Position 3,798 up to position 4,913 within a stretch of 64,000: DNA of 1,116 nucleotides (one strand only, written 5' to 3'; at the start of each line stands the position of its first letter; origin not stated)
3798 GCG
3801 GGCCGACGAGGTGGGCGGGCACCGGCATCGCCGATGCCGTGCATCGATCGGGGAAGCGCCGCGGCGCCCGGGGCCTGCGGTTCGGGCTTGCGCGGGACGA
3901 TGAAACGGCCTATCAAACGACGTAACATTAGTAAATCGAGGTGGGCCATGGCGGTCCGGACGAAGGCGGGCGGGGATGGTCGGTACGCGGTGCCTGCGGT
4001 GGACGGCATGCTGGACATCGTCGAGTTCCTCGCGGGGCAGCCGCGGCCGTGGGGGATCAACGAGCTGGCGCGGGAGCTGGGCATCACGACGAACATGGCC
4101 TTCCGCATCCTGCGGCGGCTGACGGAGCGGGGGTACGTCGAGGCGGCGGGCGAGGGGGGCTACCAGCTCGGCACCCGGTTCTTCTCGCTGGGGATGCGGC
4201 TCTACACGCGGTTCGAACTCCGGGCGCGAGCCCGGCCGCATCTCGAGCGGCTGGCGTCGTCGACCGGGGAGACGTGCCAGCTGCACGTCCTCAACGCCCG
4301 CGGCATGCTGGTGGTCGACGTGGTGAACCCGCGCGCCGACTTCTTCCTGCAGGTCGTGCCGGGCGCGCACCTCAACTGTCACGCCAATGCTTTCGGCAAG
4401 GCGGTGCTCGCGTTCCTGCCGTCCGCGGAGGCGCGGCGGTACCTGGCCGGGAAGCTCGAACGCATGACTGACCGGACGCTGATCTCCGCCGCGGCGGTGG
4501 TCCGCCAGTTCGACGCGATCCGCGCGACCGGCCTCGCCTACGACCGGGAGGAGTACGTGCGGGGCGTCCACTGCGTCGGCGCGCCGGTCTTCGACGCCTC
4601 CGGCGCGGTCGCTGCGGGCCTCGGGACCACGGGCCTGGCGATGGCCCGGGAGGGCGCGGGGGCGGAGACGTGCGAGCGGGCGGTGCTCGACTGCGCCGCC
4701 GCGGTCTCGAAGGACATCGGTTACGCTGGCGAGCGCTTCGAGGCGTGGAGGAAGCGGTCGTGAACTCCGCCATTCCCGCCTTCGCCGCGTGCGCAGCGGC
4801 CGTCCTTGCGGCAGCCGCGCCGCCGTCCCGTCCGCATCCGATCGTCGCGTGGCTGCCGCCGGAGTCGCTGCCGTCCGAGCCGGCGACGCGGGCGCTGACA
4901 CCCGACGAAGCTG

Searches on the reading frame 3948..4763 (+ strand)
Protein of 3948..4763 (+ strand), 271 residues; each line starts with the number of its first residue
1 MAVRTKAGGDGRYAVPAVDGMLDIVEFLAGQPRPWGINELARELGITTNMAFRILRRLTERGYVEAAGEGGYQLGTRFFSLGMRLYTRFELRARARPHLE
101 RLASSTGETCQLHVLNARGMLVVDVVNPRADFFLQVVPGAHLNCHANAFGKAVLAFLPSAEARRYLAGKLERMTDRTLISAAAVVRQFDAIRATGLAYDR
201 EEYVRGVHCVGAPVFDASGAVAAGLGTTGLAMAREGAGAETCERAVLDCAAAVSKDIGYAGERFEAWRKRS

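Call 8: search_protein_families(library=pfam, proteins=[window:3948-4763:+], max_evalue=0.001)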
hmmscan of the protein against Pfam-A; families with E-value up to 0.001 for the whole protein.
window:3948-4763:+ (271 aa): 7 families
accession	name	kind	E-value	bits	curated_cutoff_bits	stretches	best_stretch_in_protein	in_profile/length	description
PF01614.24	IclR_C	-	6.4e-36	124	24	1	87-255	5-174/174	Bacterial transcriptional regulator IclR C-terminal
PF09339.16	HTH_IclR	-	8.8e-12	45.1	22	1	22-65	6-49/52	IclR helix-turn-helix domain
PF12802.13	MarR_2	-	3.5e-05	24.3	27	0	24-66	10-52/61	MarR family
PF02082.26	Rrf2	-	7.1e-05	23.4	30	1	21-75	8-66/132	Iron-dependent Transcriptional regulator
PF08279.18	HTH_11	-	0.00024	21.4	25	0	22-73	3-55/55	HTH domain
PF13412.12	HTH_24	-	0.00035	20.5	21.9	1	37-65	20-48/48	Winged helix-turn-helix DNA-binding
PF25213.1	HVO_A0261_N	-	0.00074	19.8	35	0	36-74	26-63/86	HVO_A0261 N-terminal domain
